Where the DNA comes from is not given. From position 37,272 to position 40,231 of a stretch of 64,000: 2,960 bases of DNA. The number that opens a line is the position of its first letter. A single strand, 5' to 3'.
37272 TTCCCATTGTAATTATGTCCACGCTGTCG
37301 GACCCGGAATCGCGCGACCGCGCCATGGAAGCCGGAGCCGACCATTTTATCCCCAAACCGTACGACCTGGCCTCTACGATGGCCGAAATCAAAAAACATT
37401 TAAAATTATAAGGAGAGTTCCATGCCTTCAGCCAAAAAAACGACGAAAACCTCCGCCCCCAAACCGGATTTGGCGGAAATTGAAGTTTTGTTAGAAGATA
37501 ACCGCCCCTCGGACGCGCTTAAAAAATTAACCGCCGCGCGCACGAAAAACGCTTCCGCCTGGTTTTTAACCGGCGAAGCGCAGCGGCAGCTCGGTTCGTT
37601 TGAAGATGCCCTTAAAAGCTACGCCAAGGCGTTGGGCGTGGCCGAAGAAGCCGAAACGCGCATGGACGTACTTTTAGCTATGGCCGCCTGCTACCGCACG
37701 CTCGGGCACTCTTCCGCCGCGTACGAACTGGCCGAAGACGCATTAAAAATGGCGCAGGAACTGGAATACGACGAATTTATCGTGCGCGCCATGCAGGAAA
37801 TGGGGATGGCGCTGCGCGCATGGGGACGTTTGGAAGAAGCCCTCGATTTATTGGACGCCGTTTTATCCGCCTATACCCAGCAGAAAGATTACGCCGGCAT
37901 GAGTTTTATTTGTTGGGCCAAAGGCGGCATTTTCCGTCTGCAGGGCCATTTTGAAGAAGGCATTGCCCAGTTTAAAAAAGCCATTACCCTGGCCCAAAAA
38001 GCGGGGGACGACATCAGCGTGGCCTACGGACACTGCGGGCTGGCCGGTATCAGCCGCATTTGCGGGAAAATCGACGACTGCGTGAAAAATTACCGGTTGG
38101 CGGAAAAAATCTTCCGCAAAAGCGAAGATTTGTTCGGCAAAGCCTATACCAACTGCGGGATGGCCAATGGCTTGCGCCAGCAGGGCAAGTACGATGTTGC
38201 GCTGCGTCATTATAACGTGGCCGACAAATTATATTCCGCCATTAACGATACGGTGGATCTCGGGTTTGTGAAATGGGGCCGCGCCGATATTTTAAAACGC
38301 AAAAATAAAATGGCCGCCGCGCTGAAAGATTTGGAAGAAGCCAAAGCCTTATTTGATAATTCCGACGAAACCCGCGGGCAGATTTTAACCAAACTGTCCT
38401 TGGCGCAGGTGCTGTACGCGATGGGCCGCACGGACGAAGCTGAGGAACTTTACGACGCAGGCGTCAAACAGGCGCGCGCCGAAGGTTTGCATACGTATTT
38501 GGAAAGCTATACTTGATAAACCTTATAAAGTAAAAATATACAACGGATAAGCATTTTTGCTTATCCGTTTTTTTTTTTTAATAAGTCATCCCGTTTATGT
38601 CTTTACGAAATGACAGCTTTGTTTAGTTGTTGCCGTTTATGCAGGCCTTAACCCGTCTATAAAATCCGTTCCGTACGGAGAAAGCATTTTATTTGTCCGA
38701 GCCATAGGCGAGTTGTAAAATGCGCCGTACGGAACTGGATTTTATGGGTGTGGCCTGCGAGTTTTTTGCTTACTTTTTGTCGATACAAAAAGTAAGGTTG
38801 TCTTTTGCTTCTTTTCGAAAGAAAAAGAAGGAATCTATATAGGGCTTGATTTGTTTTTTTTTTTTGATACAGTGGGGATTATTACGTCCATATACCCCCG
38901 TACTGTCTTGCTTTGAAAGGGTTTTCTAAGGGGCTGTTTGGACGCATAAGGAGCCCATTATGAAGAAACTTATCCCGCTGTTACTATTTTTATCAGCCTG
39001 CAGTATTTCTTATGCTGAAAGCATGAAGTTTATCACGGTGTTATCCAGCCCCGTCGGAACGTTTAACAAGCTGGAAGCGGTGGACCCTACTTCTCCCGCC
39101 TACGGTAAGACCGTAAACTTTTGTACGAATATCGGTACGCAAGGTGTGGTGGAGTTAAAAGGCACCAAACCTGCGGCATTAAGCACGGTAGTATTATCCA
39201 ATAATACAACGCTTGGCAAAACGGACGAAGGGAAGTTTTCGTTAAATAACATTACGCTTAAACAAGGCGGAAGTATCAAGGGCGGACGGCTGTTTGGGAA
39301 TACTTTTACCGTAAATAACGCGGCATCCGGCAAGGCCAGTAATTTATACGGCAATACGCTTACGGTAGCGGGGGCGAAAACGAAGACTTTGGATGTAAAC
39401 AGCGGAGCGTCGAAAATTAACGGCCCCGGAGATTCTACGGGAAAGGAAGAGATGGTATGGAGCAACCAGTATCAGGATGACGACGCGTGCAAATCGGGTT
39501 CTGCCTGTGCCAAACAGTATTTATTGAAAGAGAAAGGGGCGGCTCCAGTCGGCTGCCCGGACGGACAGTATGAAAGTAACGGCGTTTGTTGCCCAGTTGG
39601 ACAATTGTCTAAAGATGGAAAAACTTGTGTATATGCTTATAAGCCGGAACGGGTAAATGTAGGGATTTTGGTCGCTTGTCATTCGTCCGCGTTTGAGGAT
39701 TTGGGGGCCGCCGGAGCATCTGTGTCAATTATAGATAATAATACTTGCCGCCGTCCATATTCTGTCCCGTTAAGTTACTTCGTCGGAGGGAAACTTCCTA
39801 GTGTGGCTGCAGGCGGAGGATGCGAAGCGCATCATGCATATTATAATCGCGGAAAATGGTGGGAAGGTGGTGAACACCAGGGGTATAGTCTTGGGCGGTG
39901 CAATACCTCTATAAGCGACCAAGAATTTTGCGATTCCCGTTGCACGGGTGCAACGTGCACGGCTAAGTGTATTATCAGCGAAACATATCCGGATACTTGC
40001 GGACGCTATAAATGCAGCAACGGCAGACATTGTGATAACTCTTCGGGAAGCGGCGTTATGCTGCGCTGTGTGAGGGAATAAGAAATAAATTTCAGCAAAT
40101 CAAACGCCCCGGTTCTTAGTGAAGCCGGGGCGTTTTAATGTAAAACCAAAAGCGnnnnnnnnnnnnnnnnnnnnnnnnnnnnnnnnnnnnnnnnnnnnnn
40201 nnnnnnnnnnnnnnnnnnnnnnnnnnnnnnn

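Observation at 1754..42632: Six-copy promoter family whose -35/-10 spacer is a poly-T tract: candidate phase-variable pilin / surface-protein regulon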

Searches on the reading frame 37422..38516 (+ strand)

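Call 47: search_protein_families(library=pfam, proteins=[window:37422-38516:+], max_evalue=0.001)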
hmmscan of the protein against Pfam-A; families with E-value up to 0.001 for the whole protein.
window:37422-38516:+ (364 aa): 17 families
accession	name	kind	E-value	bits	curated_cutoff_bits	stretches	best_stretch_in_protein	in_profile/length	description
PF13424.12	TPR_12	-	3.2e-25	88.6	30.1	5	286-347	8-71/77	Tetratricopeptide repeat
PF07719.23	TPR_2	-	4.5e-18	64.3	27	0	44-71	1-28/34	Tetratricopeptide repeat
PF00515.34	TPR_1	-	1.2e-14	53.8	27.8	0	44-72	1-29/34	Tetratricopeptide repeat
PF17874.7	TPR_MalT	-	1.6e-13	51.1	45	2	58-233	15-193/336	MalT-like TPR region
PF13181.12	TPR_8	-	4.1e-13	48.8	25.7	0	44-75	1-32/34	Tetratricopeptide repeat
PF13428.12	TPR_14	-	7.5e-13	48.2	23.5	0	325-351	5-31/44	Tetratricopeptide repeat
PF13432.12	TPR_16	-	1.6e-11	44.9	32.7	1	18-71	2-58/65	Tetratricopeptide repeat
PF14559.12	TPR_19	-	1.2e-10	42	25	1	299-352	2-56/68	Tetratricopeptide repeat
PF13414.12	TPR_11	-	4.9e-09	36.2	26.8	0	51-71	1-21/42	TPR repeat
PF13176.12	TPR_7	-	3.2e-08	33.5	27.9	0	326-346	4-24/36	Tetratricopeptide repeat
PF13374.12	TPR_10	-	1.5e-07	31.6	27.5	0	325-345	6-26/42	Tetratricopeptide repeat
PF24575.1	TPR_Slam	-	1.8e-06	28.8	35.2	0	141-189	28-75/104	Surface lipoprotein assembly modifier, N-terminal TPR repeats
PF25058.1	ARM_TT21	-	3e-05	24.4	27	0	65-149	28-122/155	Tetratricopeptide repeat protein 21 ARM repeat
PF12895.13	ANAPC3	-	4.5e-05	24.1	27.2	0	21-68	31-80/82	Anaphase-promoting complex, cyclosome, subunit 3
PF13431.12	TPR_17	-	5.3e-05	23.6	24.4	0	34-64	3-33/34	Tetratricopeptide repeat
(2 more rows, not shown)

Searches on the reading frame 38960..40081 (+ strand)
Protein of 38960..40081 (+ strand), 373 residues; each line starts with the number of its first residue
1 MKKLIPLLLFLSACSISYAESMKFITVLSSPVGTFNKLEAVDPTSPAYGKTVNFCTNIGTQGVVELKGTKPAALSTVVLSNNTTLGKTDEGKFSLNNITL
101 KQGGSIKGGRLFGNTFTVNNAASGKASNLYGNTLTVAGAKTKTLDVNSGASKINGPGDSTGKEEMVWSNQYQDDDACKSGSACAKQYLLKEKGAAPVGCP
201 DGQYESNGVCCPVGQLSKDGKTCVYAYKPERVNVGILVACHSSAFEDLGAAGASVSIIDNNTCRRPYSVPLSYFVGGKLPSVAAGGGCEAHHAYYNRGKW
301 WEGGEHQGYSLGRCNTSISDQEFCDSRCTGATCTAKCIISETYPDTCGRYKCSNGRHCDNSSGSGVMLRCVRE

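Call 5: search_protein_families(library=pfam, proteins=[window:38960-40081:+], max_evalue=0.01)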
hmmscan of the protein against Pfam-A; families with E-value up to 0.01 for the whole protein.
window:38960-40081:+ (373 aa): 0 families

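Call 22: find_encoding_contigs(protein=window:38960-40081:+, flank=4000, max_places=10)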
Protein window:38960-40081:+ (373 aa): 24 contigs read that carry it; 1 place shown.
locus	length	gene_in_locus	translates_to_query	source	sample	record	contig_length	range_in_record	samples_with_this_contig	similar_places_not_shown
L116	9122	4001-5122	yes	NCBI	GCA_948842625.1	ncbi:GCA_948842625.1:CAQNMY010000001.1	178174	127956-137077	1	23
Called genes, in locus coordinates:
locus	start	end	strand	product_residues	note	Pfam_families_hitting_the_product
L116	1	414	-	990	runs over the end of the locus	PF00005:ABC_tran (faint), PF02463:SMC_N (faint), PF03193:RsgA_GTPase (faint), PF13191:AAA_16 (faint), PF13304:AAA_21 (faint), PF13401:AAA_22 (faint), PF17760:UvrA_inter, PF17755:UvrA_DNA-bind, +6 more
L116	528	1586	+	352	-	PF03706:LPG_synthase_TM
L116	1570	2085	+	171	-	PF00132:Hexapep, PF25084:LbH_EIF2B (weak), PF25087:GMPPB_C (weak), PF00132:Hexapep, PF14602:Hexapep_2 (weak)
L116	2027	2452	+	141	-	PF00072:Response_reg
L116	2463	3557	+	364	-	PF07719:TPR_2 (faint), PF13176:TPR_7 (faint), PF13428:TPR_14 (faint), PF13432:TPR_16 (weak), PF17874:TPR_MalT (weak), PF13424:TPR_12 (weak), PF17874:TPR_MalT (weak), PF13424:TPR_12 (weak), +7 more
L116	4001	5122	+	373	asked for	-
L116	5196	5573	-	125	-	PF01258:zf-dskA_traR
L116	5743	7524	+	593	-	PF00664:ABC_membrane, PF00005:ABC_tran, PF02463:SMC_N (weak)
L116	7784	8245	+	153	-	PF07963:N_methyl (weak)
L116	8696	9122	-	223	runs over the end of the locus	-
